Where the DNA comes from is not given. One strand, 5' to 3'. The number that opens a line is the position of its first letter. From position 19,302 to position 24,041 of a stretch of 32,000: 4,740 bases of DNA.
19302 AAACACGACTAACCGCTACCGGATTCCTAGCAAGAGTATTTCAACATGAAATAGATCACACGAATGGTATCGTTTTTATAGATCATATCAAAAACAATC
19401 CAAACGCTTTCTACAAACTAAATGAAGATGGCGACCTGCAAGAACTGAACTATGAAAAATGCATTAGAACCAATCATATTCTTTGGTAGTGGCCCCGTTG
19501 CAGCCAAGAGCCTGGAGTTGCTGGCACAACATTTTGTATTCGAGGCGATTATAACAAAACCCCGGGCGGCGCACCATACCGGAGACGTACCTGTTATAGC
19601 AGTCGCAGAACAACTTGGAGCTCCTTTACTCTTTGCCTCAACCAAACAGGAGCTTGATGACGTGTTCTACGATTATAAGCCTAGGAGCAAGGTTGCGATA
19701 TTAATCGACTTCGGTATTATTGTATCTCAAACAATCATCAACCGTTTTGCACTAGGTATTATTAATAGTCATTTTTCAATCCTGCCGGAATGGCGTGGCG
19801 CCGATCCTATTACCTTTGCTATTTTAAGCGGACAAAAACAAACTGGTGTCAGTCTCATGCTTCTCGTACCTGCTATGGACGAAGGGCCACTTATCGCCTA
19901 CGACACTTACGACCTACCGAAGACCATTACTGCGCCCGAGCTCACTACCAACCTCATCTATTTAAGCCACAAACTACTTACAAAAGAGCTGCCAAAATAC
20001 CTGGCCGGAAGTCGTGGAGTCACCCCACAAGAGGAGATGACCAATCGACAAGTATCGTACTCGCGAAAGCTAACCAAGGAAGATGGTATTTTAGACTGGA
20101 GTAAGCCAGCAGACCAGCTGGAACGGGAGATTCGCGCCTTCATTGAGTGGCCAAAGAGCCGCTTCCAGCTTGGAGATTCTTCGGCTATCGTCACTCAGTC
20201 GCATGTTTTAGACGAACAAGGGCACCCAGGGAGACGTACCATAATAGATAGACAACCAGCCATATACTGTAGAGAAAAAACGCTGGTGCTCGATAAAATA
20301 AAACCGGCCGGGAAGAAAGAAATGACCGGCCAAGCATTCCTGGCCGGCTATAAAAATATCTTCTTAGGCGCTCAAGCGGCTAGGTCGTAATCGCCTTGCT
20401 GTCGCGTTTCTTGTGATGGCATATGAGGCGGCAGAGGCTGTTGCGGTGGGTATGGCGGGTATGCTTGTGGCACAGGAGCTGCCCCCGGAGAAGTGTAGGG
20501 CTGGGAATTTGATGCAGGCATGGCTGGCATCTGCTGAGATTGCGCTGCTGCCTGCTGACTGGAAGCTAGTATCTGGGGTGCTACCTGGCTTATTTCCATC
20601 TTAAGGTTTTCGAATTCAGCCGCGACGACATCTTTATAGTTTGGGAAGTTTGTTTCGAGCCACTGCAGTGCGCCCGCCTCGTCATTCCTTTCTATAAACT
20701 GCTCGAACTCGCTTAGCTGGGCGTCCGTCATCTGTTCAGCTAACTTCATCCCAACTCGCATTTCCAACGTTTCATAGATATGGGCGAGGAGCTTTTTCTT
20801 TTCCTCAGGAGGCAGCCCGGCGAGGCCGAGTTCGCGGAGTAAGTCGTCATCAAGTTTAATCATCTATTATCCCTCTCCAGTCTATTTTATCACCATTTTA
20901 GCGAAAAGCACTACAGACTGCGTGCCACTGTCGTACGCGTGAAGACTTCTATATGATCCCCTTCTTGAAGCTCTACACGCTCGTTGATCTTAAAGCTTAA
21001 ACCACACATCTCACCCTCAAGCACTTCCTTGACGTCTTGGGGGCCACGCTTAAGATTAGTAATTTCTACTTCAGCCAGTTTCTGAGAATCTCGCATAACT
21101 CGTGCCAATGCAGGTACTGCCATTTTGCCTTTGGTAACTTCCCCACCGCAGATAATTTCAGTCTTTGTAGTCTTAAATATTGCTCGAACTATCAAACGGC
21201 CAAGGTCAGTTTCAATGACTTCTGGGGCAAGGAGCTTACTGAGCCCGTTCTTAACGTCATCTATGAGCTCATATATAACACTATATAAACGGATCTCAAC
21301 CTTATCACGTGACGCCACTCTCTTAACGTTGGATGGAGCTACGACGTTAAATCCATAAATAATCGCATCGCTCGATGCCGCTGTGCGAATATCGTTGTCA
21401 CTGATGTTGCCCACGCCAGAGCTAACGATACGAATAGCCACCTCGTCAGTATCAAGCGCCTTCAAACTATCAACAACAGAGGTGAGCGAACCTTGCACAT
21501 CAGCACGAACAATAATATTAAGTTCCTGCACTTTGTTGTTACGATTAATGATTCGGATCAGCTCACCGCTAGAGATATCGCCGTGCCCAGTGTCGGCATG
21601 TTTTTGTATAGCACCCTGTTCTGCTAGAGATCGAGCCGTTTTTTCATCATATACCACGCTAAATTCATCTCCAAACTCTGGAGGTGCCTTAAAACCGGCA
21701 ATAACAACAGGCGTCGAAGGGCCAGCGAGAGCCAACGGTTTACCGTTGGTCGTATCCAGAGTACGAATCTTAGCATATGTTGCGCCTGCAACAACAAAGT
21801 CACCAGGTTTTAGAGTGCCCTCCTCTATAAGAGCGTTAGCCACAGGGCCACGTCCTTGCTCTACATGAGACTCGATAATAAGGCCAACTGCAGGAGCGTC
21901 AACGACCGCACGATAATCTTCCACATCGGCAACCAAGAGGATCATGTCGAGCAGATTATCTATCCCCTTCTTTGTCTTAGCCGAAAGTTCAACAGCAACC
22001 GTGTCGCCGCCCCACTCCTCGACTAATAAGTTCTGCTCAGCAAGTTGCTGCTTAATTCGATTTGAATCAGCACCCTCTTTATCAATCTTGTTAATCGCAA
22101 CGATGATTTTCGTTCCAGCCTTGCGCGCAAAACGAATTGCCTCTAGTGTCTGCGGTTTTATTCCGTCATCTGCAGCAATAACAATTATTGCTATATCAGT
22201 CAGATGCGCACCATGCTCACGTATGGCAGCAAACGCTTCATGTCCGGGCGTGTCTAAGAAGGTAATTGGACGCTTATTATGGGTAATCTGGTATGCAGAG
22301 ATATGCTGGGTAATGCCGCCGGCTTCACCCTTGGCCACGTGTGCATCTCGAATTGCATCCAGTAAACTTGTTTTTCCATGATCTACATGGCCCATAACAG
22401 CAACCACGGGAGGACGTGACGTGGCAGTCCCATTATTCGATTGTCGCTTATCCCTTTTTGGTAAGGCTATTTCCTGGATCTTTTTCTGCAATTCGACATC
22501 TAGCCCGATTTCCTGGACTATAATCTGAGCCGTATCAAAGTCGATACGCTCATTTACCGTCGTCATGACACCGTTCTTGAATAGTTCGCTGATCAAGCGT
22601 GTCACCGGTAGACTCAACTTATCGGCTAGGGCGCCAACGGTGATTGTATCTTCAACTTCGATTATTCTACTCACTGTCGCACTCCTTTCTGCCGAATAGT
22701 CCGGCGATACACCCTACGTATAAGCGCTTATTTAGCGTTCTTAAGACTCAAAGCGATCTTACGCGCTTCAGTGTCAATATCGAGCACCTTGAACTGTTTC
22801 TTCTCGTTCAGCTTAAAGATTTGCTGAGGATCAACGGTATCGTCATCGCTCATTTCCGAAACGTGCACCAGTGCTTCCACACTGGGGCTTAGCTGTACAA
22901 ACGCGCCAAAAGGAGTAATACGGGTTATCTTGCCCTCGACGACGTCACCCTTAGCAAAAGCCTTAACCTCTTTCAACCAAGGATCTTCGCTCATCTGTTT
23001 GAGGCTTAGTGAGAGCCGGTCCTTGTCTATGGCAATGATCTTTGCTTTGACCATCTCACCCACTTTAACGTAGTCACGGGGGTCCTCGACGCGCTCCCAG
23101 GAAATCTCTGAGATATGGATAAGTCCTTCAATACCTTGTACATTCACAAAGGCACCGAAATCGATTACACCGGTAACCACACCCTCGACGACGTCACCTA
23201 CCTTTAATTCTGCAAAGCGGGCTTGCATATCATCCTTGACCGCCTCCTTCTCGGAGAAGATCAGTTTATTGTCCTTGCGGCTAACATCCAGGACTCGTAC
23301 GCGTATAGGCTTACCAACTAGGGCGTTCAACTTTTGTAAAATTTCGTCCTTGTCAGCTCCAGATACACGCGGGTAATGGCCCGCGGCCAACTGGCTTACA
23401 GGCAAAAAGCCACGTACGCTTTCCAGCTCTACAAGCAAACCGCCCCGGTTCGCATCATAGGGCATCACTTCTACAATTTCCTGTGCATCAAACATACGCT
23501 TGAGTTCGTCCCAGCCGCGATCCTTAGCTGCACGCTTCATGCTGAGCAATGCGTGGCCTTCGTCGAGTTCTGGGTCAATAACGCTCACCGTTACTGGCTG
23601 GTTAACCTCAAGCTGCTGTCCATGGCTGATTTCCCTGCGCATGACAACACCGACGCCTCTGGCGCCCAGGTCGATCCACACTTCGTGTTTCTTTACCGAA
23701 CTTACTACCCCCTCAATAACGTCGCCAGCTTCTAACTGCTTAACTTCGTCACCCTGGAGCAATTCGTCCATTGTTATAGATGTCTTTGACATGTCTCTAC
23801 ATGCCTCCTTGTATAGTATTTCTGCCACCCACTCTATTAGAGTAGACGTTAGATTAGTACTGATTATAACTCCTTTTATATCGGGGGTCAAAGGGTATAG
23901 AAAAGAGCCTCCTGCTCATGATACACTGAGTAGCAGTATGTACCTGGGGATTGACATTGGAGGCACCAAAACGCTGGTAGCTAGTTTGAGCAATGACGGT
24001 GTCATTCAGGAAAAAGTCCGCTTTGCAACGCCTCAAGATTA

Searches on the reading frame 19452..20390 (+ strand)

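Call 70: search_protein_families(library=pfam, proteins=[window:19452-20390:+], max_evalue=0.001)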
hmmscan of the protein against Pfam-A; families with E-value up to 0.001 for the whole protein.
window:19452-20390:+ (312 aa): 2 families
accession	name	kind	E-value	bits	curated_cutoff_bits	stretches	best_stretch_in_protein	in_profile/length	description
PF02911.23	Formyl_trans_C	-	3.6e-19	69.2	21.1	1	206-300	1-99/100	Formyl transferase, C-terminal domain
PF00551.24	Formyl_trans_N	-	5.4e-19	69.1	26.1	1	64-177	67-178/181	Formyl transferase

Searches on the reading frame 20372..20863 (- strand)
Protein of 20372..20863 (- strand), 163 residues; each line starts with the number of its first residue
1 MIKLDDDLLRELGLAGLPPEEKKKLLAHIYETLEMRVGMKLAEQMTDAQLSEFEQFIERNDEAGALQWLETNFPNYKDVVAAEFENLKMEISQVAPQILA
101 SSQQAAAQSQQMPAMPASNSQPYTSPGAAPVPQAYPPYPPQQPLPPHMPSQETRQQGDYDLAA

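Call 70: search_protein_families(library=pfam, proteins=[window:20372-20863:-], max_evalue=0.001)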
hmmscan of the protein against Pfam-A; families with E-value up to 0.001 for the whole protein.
window:20372-20863:- (163 aa): 1 family
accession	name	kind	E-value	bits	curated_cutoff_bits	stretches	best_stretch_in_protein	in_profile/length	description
PF18908.5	DUF5663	-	1.1e-25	90.5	23.7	1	8-91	1-84/84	Protein of unknown function (DUF5663)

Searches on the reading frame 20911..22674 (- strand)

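Call 70: search_protein_families(library=pfam, proteins=[window:20911-22674:-], max_evalue=0.001)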
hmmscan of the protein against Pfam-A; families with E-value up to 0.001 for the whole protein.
window:20911-22674:- (587 aa): 10 families
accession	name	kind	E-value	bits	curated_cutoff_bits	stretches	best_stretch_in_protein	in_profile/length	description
PF00009.33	GTP_EFTU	-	7.4e-36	123.9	26.5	1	91-246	6-183/188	Elongation factor Tu GTP binding domain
PF11987.13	IF-2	-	3.3e-34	117.8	27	1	376-475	19-117/117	Translation-initiation factor 2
PF22042.2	EF-G_D2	-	2.3e-18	66.5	27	1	261-341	1-84/84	Elongation factor G domain 2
PF01926.29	MMR_HSR1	-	6.3e-13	49.3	21.9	1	91-196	2-113/113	50S ribosome-binding GTPase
PF04760.21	IF2_N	-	1.3e-12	47.7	25.3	1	9-58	2-52/53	Translation initiation factor IF-2, N-terminal region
PF02421.24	FeoB_N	-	4.7e-07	29.9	27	1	91-244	3-155/156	Ferrous iron transport protein B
PF00071.28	Ras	-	6.9e-06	26.2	21.6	1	91-245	2-156/162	Ras family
PF10662.15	PduV-EutP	-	0.00026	21.2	21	1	91-245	4-141/143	Ethanolamine utilisation - propanediol utilisation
PF03193.22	RsgA_GTPase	-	0.00044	20.6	30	0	160-244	24-103/174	RsgA GTPase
PF08477.19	Roc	-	0.00074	20.2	27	0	91-198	2-119/119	Ras of Complex, Roc, domain of DAPkinase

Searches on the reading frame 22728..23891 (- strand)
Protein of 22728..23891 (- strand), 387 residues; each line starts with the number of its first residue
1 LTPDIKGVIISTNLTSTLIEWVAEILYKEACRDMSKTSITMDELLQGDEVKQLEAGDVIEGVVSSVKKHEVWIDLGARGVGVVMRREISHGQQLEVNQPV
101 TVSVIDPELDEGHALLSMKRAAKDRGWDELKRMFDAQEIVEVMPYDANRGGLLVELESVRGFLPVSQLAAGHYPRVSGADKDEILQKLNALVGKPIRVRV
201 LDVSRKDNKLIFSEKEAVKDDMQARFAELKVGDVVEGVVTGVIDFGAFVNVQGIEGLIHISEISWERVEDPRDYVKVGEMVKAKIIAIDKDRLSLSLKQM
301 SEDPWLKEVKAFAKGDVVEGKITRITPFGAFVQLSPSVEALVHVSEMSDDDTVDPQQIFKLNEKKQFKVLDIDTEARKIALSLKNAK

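Call 70: search_protein_families(library=pfam, proteins=[window:22728-23891:-], max_evalue=0.001)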
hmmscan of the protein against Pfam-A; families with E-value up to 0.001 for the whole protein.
window:22728-23891:- (387 aa): 5 families
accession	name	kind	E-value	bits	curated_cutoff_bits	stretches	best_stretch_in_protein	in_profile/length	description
PF00575.29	S1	-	2.4e-58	194.9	22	4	229-297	2-73/74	S1 RNA binding domain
PF23459.1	S1_RRP5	-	4.3e-19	69.3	27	1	314-383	3-72/72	RRP5 S1 domain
PF21710.3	Spt6_S1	-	1.8e-09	38.2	27.5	1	310-385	12-88/91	Spt6, S1/OB domain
PF24685.1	OB_RRP5_4th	-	5.4e-05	23.6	31.5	0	321-372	16-71/92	RRP5 OB-fold domain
PF13509.12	S1_2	-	5.7e-05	23.6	21.8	0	315-349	2-36/61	S1 domain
